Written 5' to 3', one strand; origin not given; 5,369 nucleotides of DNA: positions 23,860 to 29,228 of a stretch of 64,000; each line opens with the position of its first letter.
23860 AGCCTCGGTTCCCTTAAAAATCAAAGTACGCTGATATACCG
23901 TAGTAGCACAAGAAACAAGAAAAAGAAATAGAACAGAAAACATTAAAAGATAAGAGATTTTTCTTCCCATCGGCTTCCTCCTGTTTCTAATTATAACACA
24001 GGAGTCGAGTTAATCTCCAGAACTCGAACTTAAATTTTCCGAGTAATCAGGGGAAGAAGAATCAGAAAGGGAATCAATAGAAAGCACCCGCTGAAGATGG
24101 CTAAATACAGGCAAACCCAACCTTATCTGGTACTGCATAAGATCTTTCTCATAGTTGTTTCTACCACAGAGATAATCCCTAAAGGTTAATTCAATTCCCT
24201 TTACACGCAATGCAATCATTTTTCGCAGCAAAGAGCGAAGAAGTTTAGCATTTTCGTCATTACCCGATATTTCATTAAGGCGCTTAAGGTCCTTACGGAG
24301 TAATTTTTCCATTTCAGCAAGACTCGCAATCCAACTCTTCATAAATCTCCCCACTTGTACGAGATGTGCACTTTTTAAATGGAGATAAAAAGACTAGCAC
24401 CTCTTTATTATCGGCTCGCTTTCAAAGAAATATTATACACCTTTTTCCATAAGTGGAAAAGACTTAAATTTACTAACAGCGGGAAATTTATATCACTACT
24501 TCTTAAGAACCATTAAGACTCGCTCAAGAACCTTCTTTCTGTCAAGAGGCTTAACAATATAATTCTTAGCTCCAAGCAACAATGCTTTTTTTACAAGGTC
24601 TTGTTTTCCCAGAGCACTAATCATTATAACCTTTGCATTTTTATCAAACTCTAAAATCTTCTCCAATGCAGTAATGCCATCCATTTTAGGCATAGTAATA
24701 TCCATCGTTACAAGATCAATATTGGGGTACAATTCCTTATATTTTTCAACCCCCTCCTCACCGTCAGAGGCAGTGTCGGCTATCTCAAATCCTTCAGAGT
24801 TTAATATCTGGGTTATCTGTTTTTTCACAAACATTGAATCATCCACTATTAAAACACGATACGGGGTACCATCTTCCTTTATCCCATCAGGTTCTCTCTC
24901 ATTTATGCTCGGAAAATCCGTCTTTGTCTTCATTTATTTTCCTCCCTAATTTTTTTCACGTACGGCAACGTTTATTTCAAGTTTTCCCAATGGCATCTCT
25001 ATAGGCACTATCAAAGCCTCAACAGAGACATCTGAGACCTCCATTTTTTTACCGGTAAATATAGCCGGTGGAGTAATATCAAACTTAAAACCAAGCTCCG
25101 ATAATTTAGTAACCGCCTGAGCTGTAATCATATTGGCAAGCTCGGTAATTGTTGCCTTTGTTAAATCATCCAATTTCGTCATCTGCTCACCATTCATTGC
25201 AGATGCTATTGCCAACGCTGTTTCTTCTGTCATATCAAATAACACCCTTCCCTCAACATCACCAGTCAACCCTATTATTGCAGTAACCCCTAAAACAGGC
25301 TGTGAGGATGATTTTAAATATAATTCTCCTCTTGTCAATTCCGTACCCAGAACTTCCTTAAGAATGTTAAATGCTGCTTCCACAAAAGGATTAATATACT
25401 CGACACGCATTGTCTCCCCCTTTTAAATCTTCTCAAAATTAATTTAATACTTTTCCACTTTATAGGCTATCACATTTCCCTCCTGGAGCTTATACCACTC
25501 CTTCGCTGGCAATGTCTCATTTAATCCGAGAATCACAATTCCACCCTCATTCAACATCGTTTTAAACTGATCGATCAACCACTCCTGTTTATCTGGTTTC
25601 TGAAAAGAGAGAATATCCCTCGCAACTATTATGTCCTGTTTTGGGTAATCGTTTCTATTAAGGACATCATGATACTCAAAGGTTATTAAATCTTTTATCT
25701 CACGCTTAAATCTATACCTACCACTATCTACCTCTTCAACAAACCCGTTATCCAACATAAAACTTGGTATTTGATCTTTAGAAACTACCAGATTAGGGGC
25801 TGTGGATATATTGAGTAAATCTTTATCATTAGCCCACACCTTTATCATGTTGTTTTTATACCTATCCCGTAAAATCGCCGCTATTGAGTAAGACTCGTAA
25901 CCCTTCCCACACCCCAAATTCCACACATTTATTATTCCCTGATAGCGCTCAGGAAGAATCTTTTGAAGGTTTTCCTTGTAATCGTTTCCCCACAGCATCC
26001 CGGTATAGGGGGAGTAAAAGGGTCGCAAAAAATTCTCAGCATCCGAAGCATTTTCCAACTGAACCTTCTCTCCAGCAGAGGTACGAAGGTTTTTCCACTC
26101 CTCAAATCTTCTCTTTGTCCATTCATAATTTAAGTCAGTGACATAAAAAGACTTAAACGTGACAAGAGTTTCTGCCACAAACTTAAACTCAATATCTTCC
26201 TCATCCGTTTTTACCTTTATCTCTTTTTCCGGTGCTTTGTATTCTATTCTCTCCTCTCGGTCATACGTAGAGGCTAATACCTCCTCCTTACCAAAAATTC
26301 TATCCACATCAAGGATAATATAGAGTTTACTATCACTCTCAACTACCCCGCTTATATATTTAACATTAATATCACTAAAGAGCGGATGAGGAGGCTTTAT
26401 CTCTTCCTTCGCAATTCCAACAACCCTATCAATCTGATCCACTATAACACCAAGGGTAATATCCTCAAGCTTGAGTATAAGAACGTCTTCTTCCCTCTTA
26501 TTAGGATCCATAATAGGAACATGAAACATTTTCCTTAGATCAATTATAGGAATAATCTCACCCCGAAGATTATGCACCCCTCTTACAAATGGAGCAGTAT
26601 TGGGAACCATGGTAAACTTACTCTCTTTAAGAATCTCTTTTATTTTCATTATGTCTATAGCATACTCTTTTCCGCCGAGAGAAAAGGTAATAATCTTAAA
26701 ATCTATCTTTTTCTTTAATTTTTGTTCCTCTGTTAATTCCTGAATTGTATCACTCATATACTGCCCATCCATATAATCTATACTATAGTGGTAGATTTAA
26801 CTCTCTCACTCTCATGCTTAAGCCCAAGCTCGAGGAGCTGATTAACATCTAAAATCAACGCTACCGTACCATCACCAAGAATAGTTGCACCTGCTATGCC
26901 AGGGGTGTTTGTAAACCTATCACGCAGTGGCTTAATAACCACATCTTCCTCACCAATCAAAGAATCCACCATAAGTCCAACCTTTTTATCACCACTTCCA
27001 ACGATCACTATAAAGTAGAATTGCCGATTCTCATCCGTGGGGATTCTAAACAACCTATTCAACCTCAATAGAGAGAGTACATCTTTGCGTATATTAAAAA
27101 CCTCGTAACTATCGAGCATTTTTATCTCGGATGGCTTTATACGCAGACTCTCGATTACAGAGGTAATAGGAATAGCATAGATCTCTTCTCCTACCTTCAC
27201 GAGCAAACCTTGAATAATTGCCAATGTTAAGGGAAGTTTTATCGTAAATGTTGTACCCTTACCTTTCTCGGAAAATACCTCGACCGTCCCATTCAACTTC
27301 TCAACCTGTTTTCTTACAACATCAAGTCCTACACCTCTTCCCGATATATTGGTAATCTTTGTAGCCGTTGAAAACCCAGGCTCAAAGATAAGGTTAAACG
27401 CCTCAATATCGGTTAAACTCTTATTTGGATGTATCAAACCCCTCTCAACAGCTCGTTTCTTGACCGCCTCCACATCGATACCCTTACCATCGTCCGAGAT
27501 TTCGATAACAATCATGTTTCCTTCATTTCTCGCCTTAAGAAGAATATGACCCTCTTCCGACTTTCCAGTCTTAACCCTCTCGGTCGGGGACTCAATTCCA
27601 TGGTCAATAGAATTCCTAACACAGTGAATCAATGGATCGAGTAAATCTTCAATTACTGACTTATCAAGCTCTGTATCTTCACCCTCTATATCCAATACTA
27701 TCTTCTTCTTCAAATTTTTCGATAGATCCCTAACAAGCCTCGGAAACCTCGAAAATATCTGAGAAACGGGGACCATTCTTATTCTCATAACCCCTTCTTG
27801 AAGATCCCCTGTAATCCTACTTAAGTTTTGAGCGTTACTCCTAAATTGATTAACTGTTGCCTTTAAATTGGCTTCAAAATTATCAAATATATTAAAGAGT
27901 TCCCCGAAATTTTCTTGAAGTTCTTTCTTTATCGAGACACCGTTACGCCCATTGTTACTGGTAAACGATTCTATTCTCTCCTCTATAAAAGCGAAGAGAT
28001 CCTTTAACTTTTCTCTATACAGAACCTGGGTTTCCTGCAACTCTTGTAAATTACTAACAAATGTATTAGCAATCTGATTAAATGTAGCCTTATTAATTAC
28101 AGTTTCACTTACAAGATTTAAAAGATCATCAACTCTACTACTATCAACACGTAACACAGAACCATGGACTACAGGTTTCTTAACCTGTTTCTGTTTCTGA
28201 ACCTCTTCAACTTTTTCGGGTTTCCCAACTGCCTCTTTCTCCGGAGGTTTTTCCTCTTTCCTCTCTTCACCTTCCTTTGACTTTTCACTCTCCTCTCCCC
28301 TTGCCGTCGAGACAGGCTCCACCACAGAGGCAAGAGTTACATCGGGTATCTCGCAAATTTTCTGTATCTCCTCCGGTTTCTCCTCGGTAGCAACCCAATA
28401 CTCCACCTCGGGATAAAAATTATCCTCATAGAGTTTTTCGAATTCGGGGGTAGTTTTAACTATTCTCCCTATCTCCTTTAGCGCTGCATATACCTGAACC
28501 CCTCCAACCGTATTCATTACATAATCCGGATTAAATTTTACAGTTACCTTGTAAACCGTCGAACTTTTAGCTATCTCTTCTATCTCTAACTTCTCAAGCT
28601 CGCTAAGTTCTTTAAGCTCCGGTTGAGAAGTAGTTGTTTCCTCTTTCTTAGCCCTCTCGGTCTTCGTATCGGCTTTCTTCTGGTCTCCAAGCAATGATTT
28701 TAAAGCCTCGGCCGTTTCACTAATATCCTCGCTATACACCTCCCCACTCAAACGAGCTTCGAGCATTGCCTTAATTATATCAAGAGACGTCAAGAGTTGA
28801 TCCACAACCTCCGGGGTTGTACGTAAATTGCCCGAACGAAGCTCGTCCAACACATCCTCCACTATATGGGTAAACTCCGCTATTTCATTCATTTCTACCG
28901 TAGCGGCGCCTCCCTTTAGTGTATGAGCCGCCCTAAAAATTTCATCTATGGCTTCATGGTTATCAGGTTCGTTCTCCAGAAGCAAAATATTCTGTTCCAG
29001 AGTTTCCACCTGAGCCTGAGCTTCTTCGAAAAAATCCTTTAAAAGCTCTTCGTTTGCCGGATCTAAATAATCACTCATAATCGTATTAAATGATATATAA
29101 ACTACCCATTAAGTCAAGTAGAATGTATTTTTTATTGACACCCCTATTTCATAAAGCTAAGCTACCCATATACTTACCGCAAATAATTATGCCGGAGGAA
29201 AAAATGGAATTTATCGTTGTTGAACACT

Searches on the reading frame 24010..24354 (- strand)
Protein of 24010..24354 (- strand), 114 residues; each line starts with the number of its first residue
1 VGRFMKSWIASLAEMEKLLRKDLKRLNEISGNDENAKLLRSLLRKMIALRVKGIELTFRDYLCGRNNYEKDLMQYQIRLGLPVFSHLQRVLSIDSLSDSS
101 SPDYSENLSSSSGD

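Call 7: search_protein_families(library=pfam, proteins=[window:24010-24354:-], max_evalue=0.01)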
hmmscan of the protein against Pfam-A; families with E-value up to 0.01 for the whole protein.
window:24010-24354:- (114 aa): 0 families

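Call 91: search_protein_families(library=ncbifam, proteins=[window:24010-24354:-], max_evalue=0.1)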
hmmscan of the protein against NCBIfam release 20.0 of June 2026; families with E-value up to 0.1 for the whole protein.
window:24010-24354:- (114 aa): 0 families

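Call 105: find_homologous_proteins(query=A9, max_evalue=0.01)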
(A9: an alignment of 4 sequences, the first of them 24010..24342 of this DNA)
Query A9 (4 sequences) (110 aa, profile of the alignment): 38 proteins with E <= 0.01 among 3019 candidates.
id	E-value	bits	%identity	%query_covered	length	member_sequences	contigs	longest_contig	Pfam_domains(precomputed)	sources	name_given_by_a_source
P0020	5.4e-46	172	65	76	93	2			-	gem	-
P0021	7.5e-46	172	100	100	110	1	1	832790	-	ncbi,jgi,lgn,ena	-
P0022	2.2e-45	170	71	83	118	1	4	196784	-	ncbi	-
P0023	9.1e-45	168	84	98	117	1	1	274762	-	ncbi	-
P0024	4.6e-44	166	63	75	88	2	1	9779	-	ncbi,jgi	-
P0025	1.8e-41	158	60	74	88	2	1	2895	-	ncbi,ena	-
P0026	3.6e-40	154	62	79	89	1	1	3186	-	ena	-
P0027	7.9e-40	153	64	79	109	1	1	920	-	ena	-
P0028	9.7e-40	152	68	76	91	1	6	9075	-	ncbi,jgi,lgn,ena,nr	ncbi:MAG: hypothetical protein J7K04_10890 [Spirochaetales bacterium]|nr:hypothetical protein [Spiro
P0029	4.0e-16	77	38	77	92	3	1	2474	-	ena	-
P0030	8.3e-15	72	36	78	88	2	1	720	-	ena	-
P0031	3.9e-14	70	36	80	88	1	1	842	-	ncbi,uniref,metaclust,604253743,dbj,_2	ncbi:unnamed protein product [marine sediment metagenome]|uniref:Uncharacterized protein n=1 Tax=mar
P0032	9.8e-12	63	33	80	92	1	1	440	-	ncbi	-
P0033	8.0e-11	60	38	80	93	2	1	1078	-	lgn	-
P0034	1.0e-10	59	38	84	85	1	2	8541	-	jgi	jgi:hypothetical protein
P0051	4.6e-9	54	44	50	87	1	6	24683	-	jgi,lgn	jgi:hypothetical protein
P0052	1.3e-8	53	34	61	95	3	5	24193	-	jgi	jgi:hypothetical protein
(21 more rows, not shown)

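Call 106: find_encoding_contigs(protein=P0051, flank=10000, max_places=2)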
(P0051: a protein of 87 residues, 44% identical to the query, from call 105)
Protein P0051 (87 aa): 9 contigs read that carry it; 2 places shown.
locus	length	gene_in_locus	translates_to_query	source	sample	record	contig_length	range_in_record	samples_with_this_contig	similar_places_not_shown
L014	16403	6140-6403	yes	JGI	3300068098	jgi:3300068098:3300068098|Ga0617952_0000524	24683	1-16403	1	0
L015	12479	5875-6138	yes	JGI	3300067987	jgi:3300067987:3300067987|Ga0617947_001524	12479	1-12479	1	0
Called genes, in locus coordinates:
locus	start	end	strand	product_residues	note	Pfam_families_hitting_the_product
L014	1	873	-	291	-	?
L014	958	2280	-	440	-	-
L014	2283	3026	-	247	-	PF17131:TP_0789-like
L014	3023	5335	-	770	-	PF03176:MMPL, PF12349:Sterol-sensing (faint), PF03176:MMPL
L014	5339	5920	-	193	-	PF00440:TetR_N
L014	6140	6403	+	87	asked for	-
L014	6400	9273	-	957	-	PF23147:GDH2_N, PF23152:GDH_2nd, PF05088:Bac_GDH_CD, PF00208:ELFV_dehydrog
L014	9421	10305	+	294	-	PF02574:S-methyl_trans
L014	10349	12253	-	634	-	-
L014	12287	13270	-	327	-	PF11392:AllH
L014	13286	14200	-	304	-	PF02653:BPD_transp_2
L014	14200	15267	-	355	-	PF02653:BPD_transp_2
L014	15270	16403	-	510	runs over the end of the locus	PF00005:ABC_tran, PF13304:AAA_21 (faint), PF00005:ABC_tran (weak)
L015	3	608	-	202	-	?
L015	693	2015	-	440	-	-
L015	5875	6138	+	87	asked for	-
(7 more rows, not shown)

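Call 107: find_encoding_contigs(protein=P0052, flank=10000, max_places=2)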
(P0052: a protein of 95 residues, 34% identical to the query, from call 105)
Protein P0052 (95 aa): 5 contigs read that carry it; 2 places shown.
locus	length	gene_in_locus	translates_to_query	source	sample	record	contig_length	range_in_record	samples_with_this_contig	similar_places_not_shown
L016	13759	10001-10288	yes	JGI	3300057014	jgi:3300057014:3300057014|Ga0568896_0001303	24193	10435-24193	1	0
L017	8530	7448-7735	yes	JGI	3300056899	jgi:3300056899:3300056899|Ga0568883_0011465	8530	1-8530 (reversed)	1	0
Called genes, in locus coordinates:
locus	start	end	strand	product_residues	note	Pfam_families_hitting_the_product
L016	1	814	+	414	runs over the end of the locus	PF01979:Amidohydro_1, PF07969:Amidohydro_3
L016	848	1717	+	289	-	PF01612:DNA_pol_A_exo1, PF00570:HRDC (weak)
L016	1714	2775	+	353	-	PF00903:Glyoxalase, PF13468:Glyoxalase_3 (faint), PF00903:Glyoxalase (weak), PF13669:Glyoxalase_4 (weak)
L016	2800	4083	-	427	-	PF03601:Cons_hypoth698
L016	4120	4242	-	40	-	-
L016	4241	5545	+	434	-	PF00291:PALP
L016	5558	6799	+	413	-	PF00155:Aminotran_1_2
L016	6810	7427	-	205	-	PF00440:TetR_N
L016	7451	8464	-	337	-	PF02558:ApbA, PF08546:ApbA_C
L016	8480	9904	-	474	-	PF05221:AdoHcyase, PF00670:AdoHcyase_NAD, PF02826:2-Hacid_dh_C, PF07991:KARI_N (weak)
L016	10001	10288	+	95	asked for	-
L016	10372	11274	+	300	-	PF02574:S-methyl_trans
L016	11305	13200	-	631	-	-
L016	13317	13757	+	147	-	?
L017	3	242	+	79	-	?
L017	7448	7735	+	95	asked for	-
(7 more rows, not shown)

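Call 108: find_encoding_contigs(protein=P0028, flank=10000, max_places=3)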
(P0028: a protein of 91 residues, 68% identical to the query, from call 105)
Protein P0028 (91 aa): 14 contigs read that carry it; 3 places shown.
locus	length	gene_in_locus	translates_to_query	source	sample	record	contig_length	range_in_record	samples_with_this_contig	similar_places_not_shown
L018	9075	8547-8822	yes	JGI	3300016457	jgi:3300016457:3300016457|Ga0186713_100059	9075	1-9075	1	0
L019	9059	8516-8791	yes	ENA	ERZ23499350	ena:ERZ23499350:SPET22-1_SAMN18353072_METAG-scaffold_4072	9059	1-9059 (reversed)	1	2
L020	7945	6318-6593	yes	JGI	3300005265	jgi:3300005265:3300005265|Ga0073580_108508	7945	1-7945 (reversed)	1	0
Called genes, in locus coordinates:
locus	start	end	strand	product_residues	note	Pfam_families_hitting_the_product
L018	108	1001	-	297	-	PF01656:CbiA, PF02374:ArsA_ATPase (weak), PF10609:ParA, PF13614:AAA_31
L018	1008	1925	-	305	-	-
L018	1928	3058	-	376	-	-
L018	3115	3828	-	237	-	PF00072:Response_reg, PF07238:PilZ (weak)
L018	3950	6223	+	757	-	PF01627:Hpt, PF07194:P2, PF02895:H-kinase_dim, PF02518:HATPase_c, PF01584:CheW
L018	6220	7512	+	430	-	PF01584:CheW, PF01739:CheR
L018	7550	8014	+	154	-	PF13690:CheX, PF04509:CheC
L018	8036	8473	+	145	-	PF00072:Response_reg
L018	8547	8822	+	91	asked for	-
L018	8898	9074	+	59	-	?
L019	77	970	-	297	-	PF01656:CbiA, PF02374:ArsA_ATPase (weak), PF10609:ParA, PF13614:AAA_31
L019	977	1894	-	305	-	-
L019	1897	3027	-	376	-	-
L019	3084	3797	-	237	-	PF00072:Response_reg, PF07238:PilZ (weak)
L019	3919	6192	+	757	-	PF01627:Hpt, PF07194:P2, PF02895:H-kinase_dim, PF02518:HATPase_c, PF01584:CheW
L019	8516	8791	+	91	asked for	-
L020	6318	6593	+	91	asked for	-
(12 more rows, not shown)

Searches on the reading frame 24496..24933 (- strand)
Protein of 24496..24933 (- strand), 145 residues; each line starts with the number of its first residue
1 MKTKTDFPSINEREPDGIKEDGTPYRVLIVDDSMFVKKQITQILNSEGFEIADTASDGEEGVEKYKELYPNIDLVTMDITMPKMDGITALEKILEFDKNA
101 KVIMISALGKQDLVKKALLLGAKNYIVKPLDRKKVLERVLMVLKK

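Call 7: search_protein_families(library=pfam, proteins=[window:24496-24933:-], max_evalue=0.01)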
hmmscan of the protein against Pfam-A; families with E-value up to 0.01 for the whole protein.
window:24496-24933:- (145 aa): 1 family
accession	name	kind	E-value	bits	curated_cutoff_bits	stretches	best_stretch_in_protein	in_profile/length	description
PF00072.30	Response_reg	-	3.2e-27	95.3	30.2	1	27-139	1-110/111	Response regulator receiver domain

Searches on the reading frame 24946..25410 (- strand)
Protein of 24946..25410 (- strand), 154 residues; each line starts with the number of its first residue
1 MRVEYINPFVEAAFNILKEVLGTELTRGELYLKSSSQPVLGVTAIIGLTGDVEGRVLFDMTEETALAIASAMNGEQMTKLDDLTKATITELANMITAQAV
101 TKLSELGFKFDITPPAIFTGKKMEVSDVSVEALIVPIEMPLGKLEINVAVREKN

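Call 7: search_protein_families(library=pfam, proteins=[window:24946-25410:-], max_evalue=0.01)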
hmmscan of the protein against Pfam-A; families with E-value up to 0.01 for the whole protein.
window:24946-25410:- (154 aa): 2 families
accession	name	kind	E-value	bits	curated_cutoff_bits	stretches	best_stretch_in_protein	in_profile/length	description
PF13690.11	CheX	-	7.6e-21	74.4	27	1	42-137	1-93/94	Chemotaxis phosphatase CheX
PF04509.17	CheC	-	2.5e-12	46.9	22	1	85-118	3-37/38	CheC-like family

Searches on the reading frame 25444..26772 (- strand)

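Call 7: search_protein_families(library=pfam, proteins=[window:25444-26772:-], max_evalue=0.01)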
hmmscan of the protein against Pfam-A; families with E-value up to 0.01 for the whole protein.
window:25444-26772:- (442 aa): 2 families
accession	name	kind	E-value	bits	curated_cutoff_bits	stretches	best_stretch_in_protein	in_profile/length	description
PF01584.24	CheW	-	2.9e-35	121.3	23.5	1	27-163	2-137/138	CheW-like domain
PF01739.24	CheR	-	1.4e-34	119.7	27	1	257-431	3-190/195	CheR methyltransferase, SAM binding domain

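Call 91: search_protein_families(library=ncbifam, proteins=[window:25444-26772:-], max_evalue=0.1)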
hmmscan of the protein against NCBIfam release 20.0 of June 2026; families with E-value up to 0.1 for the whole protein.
window:25444-26772:- (442 aa): 2 families
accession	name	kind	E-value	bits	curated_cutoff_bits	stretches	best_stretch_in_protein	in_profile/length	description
NF007903.0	PRK10612.1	equivalog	1.7e-24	86.4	260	1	26-165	18-156/167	chemotaxis protein CheW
NF007902.0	PRK10611.1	equivalog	1.1e-06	28.1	435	1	276-421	112-266/287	protein-glutamate O-methyltransferase CheR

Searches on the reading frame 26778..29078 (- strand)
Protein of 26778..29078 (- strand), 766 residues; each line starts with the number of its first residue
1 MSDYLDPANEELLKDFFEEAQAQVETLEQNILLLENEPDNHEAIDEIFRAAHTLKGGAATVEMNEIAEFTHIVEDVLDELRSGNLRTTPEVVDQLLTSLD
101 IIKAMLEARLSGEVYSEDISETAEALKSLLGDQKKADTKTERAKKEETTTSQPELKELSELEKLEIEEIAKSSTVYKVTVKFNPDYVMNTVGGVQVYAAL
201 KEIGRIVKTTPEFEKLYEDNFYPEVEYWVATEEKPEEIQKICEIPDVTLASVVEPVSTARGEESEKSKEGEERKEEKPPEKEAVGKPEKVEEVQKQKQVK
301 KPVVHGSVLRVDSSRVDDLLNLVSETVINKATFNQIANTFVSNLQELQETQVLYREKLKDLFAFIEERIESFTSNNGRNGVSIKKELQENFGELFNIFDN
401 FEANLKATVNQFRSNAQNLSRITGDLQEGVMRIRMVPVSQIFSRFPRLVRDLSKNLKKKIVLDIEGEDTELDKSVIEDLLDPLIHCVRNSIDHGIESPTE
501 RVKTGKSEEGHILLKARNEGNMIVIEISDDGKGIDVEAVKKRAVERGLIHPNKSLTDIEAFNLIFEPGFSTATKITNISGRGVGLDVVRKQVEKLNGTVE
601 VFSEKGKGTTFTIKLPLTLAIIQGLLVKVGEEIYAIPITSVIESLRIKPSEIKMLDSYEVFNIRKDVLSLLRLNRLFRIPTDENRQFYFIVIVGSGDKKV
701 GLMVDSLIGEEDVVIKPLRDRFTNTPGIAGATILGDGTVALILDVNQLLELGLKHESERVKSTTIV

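Call 7: search_protein_families(library=pfam, proteins=[window:26778-29078:-], max_evalue=0.01)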
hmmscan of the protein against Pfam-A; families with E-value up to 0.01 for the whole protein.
window:26778-29078:- (766 aa): 5 families
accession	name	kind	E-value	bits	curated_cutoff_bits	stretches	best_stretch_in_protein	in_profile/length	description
PF01584.24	CheW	-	3e-33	114.8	23.5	1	623-750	1-135/138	CheW-like domain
PF02518.31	HATPase_c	-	9.7e-22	78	26.4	1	481-618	4-110/111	Histidine kinase-, DNA gyrase B-, and HSP90-like ATPase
PF01627.28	Hpt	-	2.3e-18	66.6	24.6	1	11-102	1-81/84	Hpt domain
PF02895.20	H-kinase_dim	-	2.6e-15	57.1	23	1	307-433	2-68/68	Signal transducing histidine kinase, homodimeric domain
PF07194.16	P2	-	2.5e-14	53.5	23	1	175-252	1-79/81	P2 response regulator binding domain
